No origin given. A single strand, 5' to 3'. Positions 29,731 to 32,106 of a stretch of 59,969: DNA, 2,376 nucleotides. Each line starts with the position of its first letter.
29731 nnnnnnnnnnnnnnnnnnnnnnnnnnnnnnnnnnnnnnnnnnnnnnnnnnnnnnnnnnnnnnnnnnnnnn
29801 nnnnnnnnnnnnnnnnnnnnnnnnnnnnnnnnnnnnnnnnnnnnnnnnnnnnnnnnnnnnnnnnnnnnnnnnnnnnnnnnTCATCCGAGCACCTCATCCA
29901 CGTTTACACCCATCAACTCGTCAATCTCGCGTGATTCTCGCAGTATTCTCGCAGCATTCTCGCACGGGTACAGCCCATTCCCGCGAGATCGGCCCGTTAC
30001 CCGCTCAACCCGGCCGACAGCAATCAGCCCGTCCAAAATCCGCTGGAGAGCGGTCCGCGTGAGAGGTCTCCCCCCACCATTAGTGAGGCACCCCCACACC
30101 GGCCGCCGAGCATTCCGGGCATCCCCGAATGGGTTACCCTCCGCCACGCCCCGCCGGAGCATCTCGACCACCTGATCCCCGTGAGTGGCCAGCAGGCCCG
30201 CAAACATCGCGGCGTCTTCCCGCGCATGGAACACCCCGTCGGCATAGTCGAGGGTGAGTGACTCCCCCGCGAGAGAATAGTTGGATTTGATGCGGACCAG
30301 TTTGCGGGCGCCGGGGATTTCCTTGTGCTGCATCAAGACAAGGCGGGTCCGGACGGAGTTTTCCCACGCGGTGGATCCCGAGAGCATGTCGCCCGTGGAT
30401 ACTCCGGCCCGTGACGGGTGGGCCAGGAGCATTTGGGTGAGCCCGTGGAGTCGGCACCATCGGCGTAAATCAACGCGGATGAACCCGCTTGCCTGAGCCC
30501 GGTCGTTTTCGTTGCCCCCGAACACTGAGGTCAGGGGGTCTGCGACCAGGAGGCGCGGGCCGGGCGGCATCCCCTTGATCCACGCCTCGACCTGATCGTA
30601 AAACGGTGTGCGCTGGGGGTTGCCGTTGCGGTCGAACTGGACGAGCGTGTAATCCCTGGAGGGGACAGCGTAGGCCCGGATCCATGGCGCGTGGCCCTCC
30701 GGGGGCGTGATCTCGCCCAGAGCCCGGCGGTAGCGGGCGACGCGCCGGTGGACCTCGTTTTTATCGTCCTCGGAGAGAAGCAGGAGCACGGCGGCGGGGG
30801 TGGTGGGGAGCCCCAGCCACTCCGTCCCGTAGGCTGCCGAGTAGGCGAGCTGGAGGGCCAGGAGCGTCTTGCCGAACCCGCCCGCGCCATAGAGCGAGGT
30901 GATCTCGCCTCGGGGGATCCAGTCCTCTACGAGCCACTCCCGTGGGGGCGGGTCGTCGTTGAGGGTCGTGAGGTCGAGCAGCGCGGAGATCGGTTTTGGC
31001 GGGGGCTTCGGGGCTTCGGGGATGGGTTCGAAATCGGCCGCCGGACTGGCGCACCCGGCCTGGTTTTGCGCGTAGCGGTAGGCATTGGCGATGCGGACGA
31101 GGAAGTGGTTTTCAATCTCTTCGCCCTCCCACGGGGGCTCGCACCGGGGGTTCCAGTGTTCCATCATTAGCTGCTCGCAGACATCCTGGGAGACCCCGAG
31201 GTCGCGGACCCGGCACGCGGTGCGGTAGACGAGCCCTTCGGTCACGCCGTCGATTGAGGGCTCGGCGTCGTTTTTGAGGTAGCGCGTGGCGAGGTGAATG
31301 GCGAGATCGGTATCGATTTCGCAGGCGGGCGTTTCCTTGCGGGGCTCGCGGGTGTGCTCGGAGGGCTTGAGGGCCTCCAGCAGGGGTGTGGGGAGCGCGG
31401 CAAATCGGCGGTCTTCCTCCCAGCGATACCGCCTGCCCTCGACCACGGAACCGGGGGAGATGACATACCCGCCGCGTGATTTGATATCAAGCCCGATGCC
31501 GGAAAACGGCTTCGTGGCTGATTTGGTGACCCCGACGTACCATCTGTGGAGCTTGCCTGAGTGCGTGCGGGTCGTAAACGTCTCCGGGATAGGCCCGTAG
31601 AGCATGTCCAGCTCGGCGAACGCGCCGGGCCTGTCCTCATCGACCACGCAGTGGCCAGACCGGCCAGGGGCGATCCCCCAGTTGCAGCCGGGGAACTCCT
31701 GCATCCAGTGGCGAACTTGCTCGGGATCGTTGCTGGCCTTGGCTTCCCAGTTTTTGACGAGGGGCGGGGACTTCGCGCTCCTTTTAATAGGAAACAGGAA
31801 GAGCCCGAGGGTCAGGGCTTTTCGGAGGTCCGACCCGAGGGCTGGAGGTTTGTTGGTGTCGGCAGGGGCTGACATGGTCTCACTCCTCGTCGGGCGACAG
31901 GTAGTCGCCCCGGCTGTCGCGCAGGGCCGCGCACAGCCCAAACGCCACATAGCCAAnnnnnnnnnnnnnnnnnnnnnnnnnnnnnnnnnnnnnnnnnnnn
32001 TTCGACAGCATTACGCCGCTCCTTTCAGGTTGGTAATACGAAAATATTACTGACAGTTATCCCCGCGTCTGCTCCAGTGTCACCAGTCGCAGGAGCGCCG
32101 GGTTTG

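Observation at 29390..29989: Dense 11-bp-phased iteron field next to the primase-helicase gene: candidate replication origin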

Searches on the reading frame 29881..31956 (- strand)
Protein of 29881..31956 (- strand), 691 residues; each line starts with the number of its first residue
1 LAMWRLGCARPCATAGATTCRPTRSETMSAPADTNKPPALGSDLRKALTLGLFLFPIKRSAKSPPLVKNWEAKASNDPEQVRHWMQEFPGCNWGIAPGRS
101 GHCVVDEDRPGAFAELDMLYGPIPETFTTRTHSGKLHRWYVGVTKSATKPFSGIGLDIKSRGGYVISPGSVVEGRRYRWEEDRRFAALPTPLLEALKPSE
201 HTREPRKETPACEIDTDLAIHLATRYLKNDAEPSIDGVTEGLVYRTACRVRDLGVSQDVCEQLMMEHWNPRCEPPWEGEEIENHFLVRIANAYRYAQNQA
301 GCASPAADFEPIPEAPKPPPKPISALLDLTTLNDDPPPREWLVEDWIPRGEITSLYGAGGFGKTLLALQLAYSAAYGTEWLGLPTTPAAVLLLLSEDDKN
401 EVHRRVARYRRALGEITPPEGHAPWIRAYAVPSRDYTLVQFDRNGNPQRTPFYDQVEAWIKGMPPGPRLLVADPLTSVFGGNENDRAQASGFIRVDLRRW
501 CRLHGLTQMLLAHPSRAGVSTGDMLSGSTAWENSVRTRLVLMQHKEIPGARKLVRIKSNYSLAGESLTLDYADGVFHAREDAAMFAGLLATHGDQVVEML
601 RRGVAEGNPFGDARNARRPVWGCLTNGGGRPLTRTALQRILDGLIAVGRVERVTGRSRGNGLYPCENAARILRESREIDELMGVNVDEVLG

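Call 7: search_protein_families(library=pfam, proteins=[window:29881-31956:-], max_evalue=0.01)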
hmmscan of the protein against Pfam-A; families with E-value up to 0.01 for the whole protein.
window:29881-31956:- (691 aa): 2 families
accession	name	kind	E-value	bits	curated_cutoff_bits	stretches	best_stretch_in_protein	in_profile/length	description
PF13481.12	AAA_25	-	1.6e-37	129.5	27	1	329-517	12-193/195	AAA domain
PF09250.16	Prim-Pol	-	3e-29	103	22.8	1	48-190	5-157/158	Bifunctional DNA primase/polymerase, N-terminal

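Call 8: search_protein_families(library=phrogs, proteins=[window:29881-31956:-], max_evalue=0.001)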
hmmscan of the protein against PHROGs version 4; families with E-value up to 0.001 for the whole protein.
window:29881-31956:- (691 aa): 13 families
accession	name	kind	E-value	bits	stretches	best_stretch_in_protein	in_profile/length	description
phrog_906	-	DNA, RNA and nucleotide metabolism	9.7e-37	128.1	2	328-559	506-725/872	DNA polymerase/primase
phrog_5852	-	DNA, RNA and nucleotide metabolism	4.7e-20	72.9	1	26-180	52-228/242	DNA polymerase/primase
phrog_1156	-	DNA, RNA and nucleotide metabolism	1.2e-19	71.3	1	40-228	13-219/855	DNA primase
phrog_239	-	DNA, RNA and nucleotide metabolism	2.3e-17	64.2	1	331-557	340-573/801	DNA primase/helicase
phrog_25693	-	unknown function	7e-17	62.1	1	335-530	35-225/405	-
phrog_3123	-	unknown function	6.2e-13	49.2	1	243-530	242-525/583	-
phrog_2850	-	unknown function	2.4e-10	40.9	1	340-494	148-288/465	-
phrog_6012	-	DNA, RNA and nucleotide metabolism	9e-10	39.3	1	330-409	126-209/447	DNA helicase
phrog_695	-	DNA, RNA and nucleotide metabolism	3.5e-07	30.4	1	55-286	23-262/704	DNA polymerase/primase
phrog_1284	-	unknown function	1.9e-06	28.5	1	339-412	24-97/306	-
phrog_6357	-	unknown function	6.8e-05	23.3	0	339-398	20-72/321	-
phrog_19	-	DNA, RNA and nucleotide metabolism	0.00036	20.5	0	454-533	445-529/621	DnaB-like replicative helicase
phrog_5177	-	DNA, RNA and nucleotide metabolism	0.00077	18.4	1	26-180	6-170/876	DNA polymerase/primase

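Call 12: find_homologous_proteins(query=window:29881-31875:-, max_evalue=1e-10)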
Query window:29881-31875:- (664 aa): 61 proteins with E <= 1e-10 among 8000 candidates.
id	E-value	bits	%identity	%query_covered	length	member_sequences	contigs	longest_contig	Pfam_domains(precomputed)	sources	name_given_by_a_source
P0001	5.8e-171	589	48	92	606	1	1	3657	PF09250.17,PF13481.13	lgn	-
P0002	1.2e-170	588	47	92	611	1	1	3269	PF09250.17,PF13481.13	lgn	-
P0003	1.2e-166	574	47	92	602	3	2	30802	PF09250.17,PF13481.13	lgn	-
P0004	6.1e-106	374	36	92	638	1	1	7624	PF09250.17,PF13481.13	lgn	-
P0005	2.8e-95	338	34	93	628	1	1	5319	PF09250.17,PF13481.13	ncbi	-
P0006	1.2e-85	307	32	93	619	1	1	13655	PF09250.17,PF13481.13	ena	-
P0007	4.5e-80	288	32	94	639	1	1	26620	PF09250.17,PF13481.13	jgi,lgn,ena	-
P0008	2.6e-64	236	33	79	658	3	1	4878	PF09250.17,PF13481.13,PF08708.17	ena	-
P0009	7.9e-64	234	30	90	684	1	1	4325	PF09250.17,PF13481.13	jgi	-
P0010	3.4e-55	206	34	75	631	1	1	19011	PF09250.17,PF13481.13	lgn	-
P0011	8.1e-53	198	31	71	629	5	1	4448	PF01022.27,PF24409.2,PF09250.17,PF13481.13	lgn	-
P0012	2.2e-48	183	32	74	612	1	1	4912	PF09250.17,PF13481.13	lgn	-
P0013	3.8e-47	179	37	51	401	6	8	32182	PF13481.13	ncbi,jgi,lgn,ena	jgi:RecA-family ATPase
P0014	5.3e-46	176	33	56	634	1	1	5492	PF09250.17,PF13481.13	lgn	-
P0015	2.2e-45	174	40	42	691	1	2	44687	PF13481.13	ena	-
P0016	1.1e-44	171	46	36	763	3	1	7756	PF13481.13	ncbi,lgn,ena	-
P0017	4.1e-44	169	44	36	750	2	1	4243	PF13481.13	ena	-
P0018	5.1e-43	166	39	40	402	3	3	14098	PF13481.13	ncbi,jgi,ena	-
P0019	4.6e-42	163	41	38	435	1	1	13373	PF13481.13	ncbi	-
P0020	2.9e-41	160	34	49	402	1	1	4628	PF13481.13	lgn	-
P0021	7.2e-41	159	39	41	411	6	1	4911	PF13481.13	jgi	-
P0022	7.3e-41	159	38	41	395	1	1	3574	PF13481.13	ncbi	ncbi:MAG: AAA family ATPase [Janthinobacterium lividum]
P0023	2.3e-40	157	41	36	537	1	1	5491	PF00772.27,PF13481.13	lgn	-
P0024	1.1e-39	155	38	43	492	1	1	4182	PF13481.13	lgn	-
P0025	3.4e-39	153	38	41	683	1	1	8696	PF19898.5,PF13481.13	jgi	jgi:RecA-family ATPase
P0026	5.7e-39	152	38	40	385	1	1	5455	PF13481.13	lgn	-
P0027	7.0e-39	152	41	37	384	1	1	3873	PF13481.13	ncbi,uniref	ncbi:MAG: AAA family ATPase [Albidovulum sp.]|uniref:AAA family ATPase n=1 Tax=Albidovulum sp. TaxID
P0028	8.2e-39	152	33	52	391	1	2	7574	PF13481.13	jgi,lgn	jgi:hypothetical protein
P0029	1.1e-38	151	38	39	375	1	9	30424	PF13481.13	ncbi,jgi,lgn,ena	jgi:RecA-family ATPase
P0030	1.1e-38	151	40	36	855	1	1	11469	PF13481.13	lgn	-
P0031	1.6e-38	151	35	42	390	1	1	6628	PF13481.13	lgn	-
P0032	3.2e-38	150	29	80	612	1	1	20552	PF09250.17,PF13481.13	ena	-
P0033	1.2e-37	148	34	53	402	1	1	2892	PF13481.13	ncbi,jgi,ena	jgi:RecA-family ATPase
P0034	1.5e-37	148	39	36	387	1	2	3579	PF13481.13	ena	-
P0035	2.1e-37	147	37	41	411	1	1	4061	PF13481.13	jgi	jgi:RecA-family ATPase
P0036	3.7e-37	146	37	39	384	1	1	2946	PF13481.13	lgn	-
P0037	3.7e-37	146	37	39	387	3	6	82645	PF13481.13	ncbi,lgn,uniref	ncbi:AAA family ATPase [Paenirhodobacter enshiensis]|uniref:AAA family ATPase n=1 Tax=Paenirhodobact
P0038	1.3e-36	145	39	36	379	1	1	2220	PF13481.13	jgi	jgi:RecA-family ATPase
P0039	1.3e-36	145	37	41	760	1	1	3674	PF19263.6,PF09250.17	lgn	-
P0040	3.3e-36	143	37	39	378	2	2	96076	PF13481.13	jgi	jgi:RecA-family ATPase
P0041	1.1e-35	141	32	54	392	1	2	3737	PF06745.20,PF13481.13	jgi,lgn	-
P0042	1.7e-35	141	37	42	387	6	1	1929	PF13481.13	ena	-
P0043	4.3e-34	136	38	37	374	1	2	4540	PF06745.20,PF13481.13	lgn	-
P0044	7.7e-34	135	36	36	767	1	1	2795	PF13481.13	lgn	-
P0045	9.5e-34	135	39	36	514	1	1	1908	PF00772.27,PF13401.13,PF13481.13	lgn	-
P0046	1.6e-33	134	36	41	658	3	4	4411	PF08707.17,PF09250.17,PF13481.13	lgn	-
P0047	5.6e-33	133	39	36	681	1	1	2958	PF06745.20,PF09250.17,PF13481.13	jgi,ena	-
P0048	1.1e-32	132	38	39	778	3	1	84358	PF19263.6,PF09250.17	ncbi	-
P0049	4.2e-32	130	36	36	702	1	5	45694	PF08707.17,PF09250.17,PF13481.13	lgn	-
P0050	1.4e-31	128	33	52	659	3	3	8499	PF09250.17,PF13481.13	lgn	-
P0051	1.5e-31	128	32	47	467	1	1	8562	PF13481.13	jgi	jgi:RecA-family ATPase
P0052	4.5e-31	126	32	52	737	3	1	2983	PF13481.13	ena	-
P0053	2.4e-30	124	34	39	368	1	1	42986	PF13481.13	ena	-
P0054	4.0e-30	123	36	37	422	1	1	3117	PF13481.13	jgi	jgi:RecA-family ATPase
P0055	7.9e-30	122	38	42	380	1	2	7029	PF13481.13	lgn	-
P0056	1.2e-29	121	32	47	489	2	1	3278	PF13481.13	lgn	-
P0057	1.5e-29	121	38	43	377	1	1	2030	PF13481.13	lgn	-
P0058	1.6e-27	114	32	39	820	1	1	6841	PF13401.13,PF13481.13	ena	-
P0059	1.9e-27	114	33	39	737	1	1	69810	PF13481.13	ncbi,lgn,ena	-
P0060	3.2e-22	97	31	48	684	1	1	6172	PF22548.3,PF13481.13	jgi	jgi:hypothetical protein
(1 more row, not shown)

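Call 13: find_related_loci(query=window:29881-31875:-, collection=viral_contigs, flank=6000)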
Query window:29881-31875:- (664 aa) in viral_contigs; peptide patterns used: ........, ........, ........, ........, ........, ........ (x = any residue, [..] = any of these).
2 stretches matched a pattern; 1 encode a relative of the query (tblastn E <= 1e-3); 1 distinct loci.
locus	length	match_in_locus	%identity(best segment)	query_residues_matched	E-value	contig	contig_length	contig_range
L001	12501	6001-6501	28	308-465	7e-10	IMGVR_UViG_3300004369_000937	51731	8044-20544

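Call 14: find_encoding_contigs(protein=P0003, flank=6000, max_places=3)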
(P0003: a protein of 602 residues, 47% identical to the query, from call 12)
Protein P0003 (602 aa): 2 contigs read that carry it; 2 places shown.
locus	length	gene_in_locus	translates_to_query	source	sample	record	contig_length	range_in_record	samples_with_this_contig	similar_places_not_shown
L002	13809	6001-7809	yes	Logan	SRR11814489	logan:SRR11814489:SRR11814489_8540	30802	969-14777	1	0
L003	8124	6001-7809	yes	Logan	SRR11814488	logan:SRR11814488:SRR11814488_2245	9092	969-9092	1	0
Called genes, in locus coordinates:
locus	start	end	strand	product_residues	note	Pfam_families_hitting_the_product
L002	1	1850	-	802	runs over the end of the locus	PF00476:DNA_pol_A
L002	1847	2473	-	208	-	PF10991:Enc34_ssDNA-bd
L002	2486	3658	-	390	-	PF10926:DUF2800, PF12705:PDDEXK_1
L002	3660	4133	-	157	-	-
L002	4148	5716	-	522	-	PF00176:SNF2-rel_dom, PF00271:Helicase_C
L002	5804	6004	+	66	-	PF01381:HTH_3 (weak)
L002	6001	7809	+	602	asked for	PF09250:Prim-Pol, PF13481:AAA_25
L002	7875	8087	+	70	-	-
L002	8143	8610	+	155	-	-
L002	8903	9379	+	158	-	-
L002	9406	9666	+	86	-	PF18932:DUF5681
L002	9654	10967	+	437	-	PF03237:Terminase_6N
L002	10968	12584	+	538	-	PF12236:Head-tail_con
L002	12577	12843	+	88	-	PF25181:Phage_Bbp19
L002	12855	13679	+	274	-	-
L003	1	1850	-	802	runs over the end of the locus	PF00476:DNA_pol_A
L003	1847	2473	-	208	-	PF10991:Enc34_ssDNA-bd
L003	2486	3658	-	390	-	PF10926:DUF2800, PF12705:PDDEXK_1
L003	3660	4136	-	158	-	-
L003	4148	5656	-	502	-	PF04851:ResIII (faint), PF00176:SNF2-rel_dom, PF00271:Helicase_C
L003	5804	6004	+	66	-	PF01381:HTH_3 (weak)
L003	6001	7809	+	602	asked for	PF09250:Prim-Pol, PF13481:AAA_25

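Call 15: find_encoding_contigs(protein=P0001, flank=6000, max_places=2)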
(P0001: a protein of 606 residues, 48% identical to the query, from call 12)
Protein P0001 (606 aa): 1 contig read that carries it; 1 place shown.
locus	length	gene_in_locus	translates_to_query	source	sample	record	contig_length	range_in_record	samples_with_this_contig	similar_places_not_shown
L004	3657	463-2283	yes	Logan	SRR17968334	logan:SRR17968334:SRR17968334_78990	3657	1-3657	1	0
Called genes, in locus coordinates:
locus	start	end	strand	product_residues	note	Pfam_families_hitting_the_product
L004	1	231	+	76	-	?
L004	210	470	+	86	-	-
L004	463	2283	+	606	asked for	PF09250:Prim-Pol, PF13481:AAA_25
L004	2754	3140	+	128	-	-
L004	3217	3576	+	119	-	PF12728:HTH_17 (weak)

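Call 16: find_encoding_contigs(protein=P0002, flank=6000, max_places=2)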
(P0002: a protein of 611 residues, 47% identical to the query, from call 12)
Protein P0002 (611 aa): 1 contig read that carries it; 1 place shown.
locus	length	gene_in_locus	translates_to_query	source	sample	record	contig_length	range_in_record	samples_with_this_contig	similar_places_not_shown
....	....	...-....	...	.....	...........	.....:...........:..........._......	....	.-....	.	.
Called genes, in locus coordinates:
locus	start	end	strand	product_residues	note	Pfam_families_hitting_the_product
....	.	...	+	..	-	?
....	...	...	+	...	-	-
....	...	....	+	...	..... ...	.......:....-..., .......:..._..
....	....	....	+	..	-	?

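Call 17: find_encoding_contigs(protein=P0004, flank=6000, max_places=2)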
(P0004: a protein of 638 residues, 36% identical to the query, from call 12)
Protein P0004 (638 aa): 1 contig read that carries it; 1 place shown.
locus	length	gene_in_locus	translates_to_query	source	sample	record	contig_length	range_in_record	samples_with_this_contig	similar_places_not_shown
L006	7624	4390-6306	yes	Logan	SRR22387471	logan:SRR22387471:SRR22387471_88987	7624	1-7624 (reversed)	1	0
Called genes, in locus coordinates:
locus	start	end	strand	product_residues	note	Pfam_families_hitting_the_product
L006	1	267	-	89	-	?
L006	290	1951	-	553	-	PF00176:SNF2-rel_dom, PF00271:Helicase_C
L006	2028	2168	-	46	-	-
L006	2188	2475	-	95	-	-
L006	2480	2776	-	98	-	-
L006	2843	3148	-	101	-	-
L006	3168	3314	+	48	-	-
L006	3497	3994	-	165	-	-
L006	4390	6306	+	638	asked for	PF09250:Prim-Pol, PF13481:AAA_25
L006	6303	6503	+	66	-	-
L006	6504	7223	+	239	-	-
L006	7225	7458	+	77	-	-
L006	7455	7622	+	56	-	?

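Call 39: find_encoding_contigs(protein=P0007, flank=5000, max_places=2)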
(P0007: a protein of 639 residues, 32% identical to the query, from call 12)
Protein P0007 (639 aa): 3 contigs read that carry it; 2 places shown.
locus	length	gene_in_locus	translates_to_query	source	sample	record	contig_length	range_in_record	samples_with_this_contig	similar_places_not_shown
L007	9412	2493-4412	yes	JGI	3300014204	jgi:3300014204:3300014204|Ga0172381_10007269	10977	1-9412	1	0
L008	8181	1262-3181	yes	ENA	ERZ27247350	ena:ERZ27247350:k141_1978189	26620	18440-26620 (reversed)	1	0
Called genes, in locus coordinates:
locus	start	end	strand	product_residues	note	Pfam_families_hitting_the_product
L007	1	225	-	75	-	?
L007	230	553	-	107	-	-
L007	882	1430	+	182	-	-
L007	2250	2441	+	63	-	-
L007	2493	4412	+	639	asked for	PF09250:Prim-Pol, PF13481:AAA_25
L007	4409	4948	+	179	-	-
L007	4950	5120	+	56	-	-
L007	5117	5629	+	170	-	-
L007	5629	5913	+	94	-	-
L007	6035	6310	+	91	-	-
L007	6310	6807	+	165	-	-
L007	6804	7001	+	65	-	-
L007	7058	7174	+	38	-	-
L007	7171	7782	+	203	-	PF18909:dGTP_diPhyd_N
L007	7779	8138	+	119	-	-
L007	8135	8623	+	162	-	-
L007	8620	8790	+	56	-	-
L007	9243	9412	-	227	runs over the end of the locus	PF00239:Resolvase, PF07508:Recombinase (weak)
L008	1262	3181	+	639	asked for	PF09250:Prim-Pol, PF13481:AAA_25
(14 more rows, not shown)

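Call 40: find_encoding_contigs(protein=P0006, flank=5000, max_places=2)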
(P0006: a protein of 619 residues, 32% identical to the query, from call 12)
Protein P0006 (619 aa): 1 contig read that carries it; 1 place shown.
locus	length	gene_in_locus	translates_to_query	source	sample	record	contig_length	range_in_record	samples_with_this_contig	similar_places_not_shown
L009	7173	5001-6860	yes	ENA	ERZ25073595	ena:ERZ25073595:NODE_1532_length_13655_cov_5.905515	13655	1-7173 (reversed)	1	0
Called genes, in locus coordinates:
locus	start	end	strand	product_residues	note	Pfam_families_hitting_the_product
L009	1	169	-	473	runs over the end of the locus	PF00176:SNF2-rel_dom, PF00271:Helicase_C (weak)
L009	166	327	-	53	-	-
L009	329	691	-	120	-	-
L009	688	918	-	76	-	-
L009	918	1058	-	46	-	-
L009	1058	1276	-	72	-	-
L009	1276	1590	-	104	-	-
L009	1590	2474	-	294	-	-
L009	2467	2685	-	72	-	-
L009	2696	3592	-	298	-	-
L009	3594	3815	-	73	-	-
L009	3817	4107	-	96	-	-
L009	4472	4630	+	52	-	-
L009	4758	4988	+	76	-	-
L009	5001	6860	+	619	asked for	PF09250:Prim-Pol, PF13481:AAA_25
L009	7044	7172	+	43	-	?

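Call 41: find_encoding_contigs(protein=P0005, flank=5000, max_places=2)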
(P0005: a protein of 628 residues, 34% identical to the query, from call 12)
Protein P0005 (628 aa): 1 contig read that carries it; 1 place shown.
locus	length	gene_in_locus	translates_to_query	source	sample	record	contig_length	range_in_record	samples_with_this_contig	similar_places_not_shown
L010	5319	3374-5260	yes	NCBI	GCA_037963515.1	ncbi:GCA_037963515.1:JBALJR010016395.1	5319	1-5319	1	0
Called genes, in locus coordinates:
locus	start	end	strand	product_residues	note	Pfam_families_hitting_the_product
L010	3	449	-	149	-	?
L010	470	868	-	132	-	-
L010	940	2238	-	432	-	PF00176:SNF2-rel_dom, PF04851:ResIII (faint), PF00176:SNF2-rel_dom, PF00271:Helicase_C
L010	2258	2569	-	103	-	-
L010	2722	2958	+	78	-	-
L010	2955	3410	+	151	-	-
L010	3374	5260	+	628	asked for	PF09250:Prim-Pol, PF13481:AAA_25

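Call 42: find_encoding_contigs(protein=P0010, flank=5000, max_places=2)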
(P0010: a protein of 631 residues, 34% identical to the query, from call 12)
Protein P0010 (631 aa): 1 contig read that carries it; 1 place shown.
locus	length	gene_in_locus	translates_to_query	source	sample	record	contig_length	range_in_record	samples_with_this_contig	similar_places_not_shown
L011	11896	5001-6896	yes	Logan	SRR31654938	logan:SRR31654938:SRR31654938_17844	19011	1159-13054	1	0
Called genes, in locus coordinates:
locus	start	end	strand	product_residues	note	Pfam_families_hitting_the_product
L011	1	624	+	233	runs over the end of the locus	PF02817:E3_binding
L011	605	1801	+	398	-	PF10926:DUF2800, PF12705:PDDEXK_1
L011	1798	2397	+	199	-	PF10991:Enc34_ssDNA-bd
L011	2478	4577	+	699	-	PF00476:DNA_pol_A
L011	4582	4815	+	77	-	-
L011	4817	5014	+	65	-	-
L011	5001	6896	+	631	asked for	PF09250:Prim-Pol, PF13481:AAA_25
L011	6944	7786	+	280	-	PF14659:Phage_int_SAM_3, PF22022:Phage_int_M (faint), PF00589:Phage_integrase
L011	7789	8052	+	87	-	-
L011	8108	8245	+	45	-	-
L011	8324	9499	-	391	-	-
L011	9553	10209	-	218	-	-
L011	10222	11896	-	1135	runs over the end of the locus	PF13229:Beta_helix (weak)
